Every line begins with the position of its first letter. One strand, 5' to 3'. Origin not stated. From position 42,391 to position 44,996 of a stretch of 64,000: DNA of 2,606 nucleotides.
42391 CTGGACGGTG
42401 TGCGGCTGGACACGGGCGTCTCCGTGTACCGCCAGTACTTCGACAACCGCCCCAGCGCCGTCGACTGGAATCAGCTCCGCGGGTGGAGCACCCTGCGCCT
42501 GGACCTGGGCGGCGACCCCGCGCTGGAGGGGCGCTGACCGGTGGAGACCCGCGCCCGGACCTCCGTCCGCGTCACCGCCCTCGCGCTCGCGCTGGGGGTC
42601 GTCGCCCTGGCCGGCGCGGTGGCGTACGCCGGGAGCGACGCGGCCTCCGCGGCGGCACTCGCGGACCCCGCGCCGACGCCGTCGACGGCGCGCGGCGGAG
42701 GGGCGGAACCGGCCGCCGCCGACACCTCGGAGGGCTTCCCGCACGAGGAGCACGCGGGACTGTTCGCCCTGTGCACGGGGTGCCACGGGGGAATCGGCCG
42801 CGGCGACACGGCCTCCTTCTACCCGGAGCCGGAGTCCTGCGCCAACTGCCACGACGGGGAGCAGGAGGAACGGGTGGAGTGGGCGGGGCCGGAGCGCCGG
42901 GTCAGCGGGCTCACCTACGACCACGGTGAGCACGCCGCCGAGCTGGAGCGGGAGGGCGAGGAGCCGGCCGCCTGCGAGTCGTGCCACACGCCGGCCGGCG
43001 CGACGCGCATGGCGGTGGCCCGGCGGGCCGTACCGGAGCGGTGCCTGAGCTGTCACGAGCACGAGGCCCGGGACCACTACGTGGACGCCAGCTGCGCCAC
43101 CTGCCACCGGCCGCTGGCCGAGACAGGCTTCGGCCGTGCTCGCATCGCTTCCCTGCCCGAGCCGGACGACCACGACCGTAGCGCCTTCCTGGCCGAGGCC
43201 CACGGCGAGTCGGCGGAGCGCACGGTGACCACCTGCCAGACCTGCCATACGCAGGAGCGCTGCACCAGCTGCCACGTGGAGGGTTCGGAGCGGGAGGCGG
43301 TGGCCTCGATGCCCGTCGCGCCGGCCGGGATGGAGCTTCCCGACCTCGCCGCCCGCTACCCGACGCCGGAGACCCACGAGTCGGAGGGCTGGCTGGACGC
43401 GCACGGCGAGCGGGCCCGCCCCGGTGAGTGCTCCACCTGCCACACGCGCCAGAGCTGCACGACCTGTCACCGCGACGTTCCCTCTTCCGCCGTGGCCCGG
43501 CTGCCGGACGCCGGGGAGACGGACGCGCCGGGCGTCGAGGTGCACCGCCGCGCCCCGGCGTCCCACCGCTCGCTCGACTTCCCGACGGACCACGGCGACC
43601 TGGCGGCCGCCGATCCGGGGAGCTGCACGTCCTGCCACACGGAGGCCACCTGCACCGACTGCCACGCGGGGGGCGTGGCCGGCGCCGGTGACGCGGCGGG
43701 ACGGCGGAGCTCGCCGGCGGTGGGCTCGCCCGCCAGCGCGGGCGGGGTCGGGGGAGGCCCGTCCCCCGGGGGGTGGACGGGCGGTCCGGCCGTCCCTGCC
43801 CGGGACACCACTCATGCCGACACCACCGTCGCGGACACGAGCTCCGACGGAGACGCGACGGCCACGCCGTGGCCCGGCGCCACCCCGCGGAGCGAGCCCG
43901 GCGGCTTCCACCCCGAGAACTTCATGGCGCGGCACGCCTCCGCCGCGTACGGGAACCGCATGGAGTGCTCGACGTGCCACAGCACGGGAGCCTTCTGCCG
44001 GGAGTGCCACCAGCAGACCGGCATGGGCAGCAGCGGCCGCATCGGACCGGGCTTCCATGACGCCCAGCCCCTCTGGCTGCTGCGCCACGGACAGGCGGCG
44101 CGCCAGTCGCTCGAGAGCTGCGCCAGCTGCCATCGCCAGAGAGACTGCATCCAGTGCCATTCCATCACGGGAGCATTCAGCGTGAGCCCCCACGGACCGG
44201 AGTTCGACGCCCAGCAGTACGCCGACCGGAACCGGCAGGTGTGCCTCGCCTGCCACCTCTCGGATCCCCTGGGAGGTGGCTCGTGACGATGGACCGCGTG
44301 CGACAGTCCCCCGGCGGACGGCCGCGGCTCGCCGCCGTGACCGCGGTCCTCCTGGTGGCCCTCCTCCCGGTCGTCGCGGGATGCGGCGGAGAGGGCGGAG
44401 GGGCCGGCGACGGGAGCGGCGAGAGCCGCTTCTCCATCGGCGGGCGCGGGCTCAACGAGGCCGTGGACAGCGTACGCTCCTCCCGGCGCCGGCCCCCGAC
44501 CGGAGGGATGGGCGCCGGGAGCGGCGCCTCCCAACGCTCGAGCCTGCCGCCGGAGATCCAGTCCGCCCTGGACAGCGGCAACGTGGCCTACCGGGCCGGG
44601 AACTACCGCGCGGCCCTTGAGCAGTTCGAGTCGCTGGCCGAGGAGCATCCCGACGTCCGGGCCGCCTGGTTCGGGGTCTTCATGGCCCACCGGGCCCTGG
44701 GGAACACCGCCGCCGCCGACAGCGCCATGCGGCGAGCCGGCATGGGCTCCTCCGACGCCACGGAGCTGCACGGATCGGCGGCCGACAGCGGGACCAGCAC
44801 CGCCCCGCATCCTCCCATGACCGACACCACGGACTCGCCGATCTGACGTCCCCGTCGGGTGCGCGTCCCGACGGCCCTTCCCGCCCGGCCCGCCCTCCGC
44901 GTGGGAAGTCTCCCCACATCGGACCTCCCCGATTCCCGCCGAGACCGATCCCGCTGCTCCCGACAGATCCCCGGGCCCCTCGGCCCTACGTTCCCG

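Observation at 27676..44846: Membrane-bound [NiFe]-hydrogenase operon placed back to back with a porin-cytochrome-type multihaem electron conduit cluster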

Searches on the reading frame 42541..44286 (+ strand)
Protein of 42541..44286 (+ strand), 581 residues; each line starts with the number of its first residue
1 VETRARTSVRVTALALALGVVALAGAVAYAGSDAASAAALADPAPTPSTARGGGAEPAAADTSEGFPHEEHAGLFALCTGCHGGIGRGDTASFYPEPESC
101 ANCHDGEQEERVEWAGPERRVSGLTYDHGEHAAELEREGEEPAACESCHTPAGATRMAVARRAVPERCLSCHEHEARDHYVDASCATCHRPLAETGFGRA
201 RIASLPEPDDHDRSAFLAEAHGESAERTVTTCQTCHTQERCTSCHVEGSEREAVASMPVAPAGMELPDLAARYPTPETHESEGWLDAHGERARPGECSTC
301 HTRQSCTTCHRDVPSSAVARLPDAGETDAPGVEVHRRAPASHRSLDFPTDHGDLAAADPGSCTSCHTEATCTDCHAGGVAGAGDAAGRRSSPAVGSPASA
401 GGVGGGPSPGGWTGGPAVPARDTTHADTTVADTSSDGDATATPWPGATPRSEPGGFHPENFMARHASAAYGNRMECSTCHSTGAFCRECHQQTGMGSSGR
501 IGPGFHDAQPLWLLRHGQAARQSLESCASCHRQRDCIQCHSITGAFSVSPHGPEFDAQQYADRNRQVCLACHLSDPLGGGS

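Call 7: search_protein_families(library=pfam, proteins=[window:42541-44286:+], max_evalue=0.01)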
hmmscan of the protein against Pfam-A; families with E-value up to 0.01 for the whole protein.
window:42541-44286:+ (581 aa): 4 families
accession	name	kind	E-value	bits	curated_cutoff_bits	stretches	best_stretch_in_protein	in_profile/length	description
PF14522.11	Cytochrome_C7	-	2.2e-13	50.2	24.8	2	66-112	3-56/67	Cytochrome c7 and related cytochrome c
PF22113.1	Mtrc-MtrF_II-IV_dom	-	7e-08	32.6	30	0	472-574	70-165/176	Outer membrane cytochrome MtrC/MtrF-like, domains II/IV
PF09699.15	Paired_CXXCH_1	-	1e-07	32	20.6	2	144-175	8-39/41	Doubled CXXCH motif (Paired_CXXCH_1)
PF14537.11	Cytochrom_c3_2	-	0.002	19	25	0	74-150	5-65/79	Cytochrome c3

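Call 8: search_protein_families(library=ncbifam, proteins=[window:42541-44286:+], max_evalue=0.1)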
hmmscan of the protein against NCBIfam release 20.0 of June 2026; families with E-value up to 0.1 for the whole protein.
window:42541-44286:+ (581 aa): 2 families
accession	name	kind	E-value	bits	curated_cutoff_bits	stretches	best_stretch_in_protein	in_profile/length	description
TIGR01905.1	paired_CXXCH_1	subfamily_domain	0.00012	21.9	25.2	1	144-175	8-39/41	doubled CXXCH domain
TIGR03806.1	chp_HNE_0200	subfamily_domain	0.0032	16.7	313.3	1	93-192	135-228/314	SO2930 family diheme c-type cytochrome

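Call 39: search_solved_structures(query=window:42541-44286:+, max_evalue=1)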
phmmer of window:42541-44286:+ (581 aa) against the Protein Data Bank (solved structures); distinct sequences matched with E-value up to 1: 1.
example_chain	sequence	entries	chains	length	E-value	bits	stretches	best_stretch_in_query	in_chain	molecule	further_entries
6f0k_A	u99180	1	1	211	0.02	17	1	66-173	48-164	Cytochrome c family protein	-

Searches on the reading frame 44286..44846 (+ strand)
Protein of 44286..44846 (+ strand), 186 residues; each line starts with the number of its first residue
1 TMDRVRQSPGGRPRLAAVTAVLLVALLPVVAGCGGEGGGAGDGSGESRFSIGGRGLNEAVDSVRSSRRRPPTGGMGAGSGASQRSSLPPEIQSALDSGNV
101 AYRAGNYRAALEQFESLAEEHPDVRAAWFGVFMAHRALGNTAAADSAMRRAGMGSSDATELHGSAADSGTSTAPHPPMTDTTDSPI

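Call 7: search_protein_families(library=pfam, proteins=[window:44286-44846:+], max_evalue=0.01)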
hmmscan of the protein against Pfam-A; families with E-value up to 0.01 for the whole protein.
window:44286-44846:+ (186 aa): 5 families
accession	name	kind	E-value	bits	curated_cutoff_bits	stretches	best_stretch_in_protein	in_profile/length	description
PF13432.12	TPR_16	-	4.9e-07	30.5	32.7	1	95-151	1-57/65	Tetratricopeptide repeat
PF13428.12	TPR_14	-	0.00015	22.6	23.5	1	97-129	7-39/44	Tetratricopeptide repeat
PF14559.12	TPR_19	-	0.0011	19.7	25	1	102-151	2-51/68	Tetratricopeptide repeat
PF13174.12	TPR_6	-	0.0035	18.3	26.3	0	97-123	6-32/33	Tetratricopeptide repeat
PF07719.23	TPR_2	-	0.0051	17.3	27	0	98-123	8-33/34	Tetratricopeptide repeat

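Call 8: search_protein_families(library=ncbifam, proteins=[window:44286-44846:+], max_evalue=0.1)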
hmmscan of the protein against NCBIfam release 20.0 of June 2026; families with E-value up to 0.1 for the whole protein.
window:44286-44846:+ (186 aa): 5 families
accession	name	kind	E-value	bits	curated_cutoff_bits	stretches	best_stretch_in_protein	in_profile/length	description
NF033920.0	C39_PA2778_fam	equivalog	2.5e-05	23.8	150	1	87-151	186-250/255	PA2778 family cysteine peptidase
NF058595.1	invert_tail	domain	0.0073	16.6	37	1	10-41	49-80/113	lipo-invert putative C-terminal anchoring domain-containing protein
NF040561.1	PrimPol_Msp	equivalog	0.008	14.8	200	1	92-144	26-78/515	CRISPR-associated primase-polymerase type A1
TIGR02552.1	LcrH_SycD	equivalog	0.0082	15.9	104.8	1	101-167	28-94/136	SycD/LcrH family type III secretion system chaperone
TIGR03302.1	OM_YfiO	subfamily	0.048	13.2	81.4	0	101-145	43-223/239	outer membrane protein assembly factor BamD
